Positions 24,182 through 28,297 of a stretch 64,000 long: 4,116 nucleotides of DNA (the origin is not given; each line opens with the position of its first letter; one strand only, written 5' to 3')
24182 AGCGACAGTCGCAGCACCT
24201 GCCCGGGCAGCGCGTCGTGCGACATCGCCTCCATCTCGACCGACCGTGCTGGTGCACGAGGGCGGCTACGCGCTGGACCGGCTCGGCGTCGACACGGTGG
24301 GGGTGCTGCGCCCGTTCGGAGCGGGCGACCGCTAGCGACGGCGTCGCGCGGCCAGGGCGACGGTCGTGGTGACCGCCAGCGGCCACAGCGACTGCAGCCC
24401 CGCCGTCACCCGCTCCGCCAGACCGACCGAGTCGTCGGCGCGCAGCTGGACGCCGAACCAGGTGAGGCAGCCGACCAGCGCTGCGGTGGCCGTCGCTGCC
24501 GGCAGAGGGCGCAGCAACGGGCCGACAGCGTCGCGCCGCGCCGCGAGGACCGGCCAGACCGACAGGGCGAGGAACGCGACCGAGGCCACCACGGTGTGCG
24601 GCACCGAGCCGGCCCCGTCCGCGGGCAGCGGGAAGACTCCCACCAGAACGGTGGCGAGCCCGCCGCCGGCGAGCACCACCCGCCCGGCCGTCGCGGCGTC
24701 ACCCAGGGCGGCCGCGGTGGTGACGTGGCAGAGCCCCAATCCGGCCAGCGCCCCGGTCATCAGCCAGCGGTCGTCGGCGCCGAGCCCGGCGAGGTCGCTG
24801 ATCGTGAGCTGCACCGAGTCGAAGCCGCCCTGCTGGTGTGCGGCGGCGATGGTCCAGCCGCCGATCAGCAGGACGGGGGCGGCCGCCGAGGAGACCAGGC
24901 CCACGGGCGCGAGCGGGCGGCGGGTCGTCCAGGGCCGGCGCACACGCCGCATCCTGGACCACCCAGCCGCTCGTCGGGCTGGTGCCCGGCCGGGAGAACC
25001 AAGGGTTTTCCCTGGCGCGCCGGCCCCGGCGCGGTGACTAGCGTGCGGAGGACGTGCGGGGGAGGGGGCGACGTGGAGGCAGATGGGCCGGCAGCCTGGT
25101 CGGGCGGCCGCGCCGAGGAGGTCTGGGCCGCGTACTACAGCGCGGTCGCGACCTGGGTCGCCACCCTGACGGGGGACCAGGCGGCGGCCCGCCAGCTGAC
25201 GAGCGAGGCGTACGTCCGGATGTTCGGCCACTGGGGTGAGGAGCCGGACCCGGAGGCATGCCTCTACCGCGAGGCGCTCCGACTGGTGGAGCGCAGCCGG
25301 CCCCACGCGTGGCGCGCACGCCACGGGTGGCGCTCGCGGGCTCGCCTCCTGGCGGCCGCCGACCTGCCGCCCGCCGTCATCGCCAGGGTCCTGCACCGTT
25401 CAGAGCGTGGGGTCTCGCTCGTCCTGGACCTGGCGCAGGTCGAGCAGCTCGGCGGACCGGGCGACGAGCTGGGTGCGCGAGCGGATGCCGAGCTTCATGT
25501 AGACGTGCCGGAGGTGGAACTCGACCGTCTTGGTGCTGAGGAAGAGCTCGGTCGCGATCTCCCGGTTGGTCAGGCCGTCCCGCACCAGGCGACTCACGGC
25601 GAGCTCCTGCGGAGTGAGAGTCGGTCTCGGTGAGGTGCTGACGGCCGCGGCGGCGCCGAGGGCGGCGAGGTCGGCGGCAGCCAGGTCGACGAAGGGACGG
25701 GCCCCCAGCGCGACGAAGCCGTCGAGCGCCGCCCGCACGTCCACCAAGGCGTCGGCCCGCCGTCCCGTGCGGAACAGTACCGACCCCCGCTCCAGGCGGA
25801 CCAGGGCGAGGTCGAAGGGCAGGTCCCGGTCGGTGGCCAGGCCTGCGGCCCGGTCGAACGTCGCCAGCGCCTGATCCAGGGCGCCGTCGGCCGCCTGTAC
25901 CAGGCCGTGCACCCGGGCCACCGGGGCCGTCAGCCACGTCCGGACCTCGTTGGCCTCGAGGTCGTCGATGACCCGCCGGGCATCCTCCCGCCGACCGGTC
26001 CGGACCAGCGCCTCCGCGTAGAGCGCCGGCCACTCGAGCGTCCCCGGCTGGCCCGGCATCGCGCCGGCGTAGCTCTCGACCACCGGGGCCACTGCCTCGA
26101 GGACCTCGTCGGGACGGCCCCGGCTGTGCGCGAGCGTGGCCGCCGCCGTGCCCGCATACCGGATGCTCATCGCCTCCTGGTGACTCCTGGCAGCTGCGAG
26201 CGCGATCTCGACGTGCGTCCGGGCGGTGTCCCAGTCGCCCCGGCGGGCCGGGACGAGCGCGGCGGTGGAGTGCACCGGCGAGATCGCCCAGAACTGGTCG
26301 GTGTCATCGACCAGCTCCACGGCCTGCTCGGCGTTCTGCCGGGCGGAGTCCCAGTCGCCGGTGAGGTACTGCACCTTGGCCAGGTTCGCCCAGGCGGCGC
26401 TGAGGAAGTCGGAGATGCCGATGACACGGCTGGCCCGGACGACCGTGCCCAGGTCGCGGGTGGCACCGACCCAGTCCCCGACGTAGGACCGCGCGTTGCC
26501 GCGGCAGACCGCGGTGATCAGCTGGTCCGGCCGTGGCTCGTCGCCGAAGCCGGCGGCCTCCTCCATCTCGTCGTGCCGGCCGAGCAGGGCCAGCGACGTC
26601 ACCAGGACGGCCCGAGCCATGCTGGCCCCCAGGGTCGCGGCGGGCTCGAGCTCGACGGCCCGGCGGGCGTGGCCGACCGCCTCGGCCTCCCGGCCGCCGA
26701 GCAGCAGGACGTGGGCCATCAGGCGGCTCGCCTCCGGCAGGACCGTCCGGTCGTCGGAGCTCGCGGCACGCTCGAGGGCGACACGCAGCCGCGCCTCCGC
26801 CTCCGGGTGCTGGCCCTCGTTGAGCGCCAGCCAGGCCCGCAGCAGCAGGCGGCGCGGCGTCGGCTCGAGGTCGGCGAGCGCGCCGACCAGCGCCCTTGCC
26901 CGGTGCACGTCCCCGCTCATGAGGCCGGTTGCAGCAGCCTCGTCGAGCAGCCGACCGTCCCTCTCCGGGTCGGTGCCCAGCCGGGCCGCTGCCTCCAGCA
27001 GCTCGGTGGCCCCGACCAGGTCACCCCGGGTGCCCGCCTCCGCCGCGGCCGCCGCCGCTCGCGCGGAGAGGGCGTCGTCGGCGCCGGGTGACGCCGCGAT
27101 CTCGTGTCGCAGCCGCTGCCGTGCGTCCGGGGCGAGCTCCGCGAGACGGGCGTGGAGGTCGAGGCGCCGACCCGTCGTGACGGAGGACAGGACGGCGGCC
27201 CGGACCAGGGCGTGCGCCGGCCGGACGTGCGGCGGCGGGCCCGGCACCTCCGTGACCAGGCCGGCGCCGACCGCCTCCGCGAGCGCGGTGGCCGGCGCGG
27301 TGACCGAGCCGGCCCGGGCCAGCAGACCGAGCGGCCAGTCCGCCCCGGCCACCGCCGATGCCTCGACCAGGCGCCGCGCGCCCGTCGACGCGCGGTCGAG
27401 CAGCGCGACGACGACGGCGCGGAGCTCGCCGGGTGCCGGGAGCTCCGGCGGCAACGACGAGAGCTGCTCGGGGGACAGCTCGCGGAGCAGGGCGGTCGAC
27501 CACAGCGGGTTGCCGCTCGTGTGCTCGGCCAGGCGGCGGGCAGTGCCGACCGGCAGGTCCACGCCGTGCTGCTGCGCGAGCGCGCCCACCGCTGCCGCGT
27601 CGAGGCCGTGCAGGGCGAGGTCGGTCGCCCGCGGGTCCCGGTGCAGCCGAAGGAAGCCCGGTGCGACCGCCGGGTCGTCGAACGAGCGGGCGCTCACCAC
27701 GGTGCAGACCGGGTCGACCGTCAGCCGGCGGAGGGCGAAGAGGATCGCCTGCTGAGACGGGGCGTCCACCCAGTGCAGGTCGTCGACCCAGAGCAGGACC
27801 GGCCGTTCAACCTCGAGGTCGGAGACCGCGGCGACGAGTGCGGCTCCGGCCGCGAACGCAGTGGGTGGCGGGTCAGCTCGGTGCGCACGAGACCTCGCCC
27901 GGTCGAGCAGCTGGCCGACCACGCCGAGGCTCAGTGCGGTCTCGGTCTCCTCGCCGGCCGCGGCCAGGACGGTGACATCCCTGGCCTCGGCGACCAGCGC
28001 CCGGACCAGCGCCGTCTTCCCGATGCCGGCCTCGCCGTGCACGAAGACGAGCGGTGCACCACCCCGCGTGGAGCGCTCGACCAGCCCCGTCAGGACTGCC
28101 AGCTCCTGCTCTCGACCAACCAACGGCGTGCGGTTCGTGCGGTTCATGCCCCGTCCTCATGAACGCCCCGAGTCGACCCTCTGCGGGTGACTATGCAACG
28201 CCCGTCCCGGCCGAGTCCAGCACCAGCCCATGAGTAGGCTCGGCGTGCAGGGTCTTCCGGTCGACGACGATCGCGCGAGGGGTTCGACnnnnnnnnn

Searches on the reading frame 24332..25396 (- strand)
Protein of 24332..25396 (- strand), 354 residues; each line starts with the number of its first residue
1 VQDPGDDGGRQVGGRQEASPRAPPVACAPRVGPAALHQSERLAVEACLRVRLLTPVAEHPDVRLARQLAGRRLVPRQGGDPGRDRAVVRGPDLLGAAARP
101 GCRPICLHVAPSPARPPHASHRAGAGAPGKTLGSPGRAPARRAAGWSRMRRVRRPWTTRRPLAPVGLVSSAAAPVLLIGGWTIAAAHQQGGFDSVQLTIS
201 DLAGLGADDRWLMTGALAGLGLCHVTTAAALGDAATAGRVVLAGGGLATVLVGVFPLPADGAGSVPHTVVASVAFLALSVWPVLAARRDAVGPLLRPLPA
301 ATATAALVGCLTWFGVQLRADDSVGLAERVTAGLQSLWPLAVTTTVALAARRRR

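Call 57: search_protein_families(library=pfam, proteins=[window:24332-25396:-], max_evalue=0.001)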
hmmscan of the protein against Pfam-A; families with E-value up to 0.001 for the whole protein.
window:24332-25396:- (354 aa): 1 family
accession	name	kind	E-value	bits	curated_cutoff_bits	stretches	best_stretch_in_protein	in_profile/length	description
PF06197.19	DUF998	-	6.9e-27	94.7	30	1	172-344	2-183/184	Protein of unknown function (DUF998)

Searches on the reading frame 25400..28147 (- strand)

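Call 57: search_protein_families(library=pfam, proteins=[window:25400-28147:-], max_evalue=0.001)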
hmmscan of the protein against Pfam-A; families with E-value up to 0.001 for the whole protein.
window:25400-28147:- (915 aa): 9 families
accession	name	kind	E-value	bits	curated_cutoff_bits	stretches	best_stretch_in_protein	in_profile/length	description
PF13191.12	AAA_16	-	2.2e-22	80.8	32.6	1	8-149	1-166/167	AAA ATPase domain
PF00196.25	GerE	-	4e-17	62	23.5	1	843-895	2-54/57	Bacterial regulatory proteins, luxR family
PF07719.23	TPR_2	-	1.3e-08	34.7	27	0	584-612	2-30/34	Tetratricopeptide repeat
PF13401.12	AAA_22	-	1.7e-06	28.8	27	1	30-143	4-108/130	AAA domain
PF13424.12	TPR_12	-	3.3e-06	27.6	30.1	0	543-612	3-74/77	Tetratricopeptide repeat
PF07721.20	TPR_4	-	5.5e-05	23.8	27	0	709-728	6-25/26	Tetratricopeptide repeat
PF00515.34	TPR_1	-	0.00021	21.4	27.8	0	584-612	2-30/34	Tetratricopeptide repeat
PF01637.24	ATPase_2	-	0.00041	20.7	33.2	1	10-59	2-48/225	ATPase domain predominantly from Archaea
PF13428.12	TPR_14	-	0.00067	20.6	23.5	0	584-620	2-38/44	Tetratricopeptide repeat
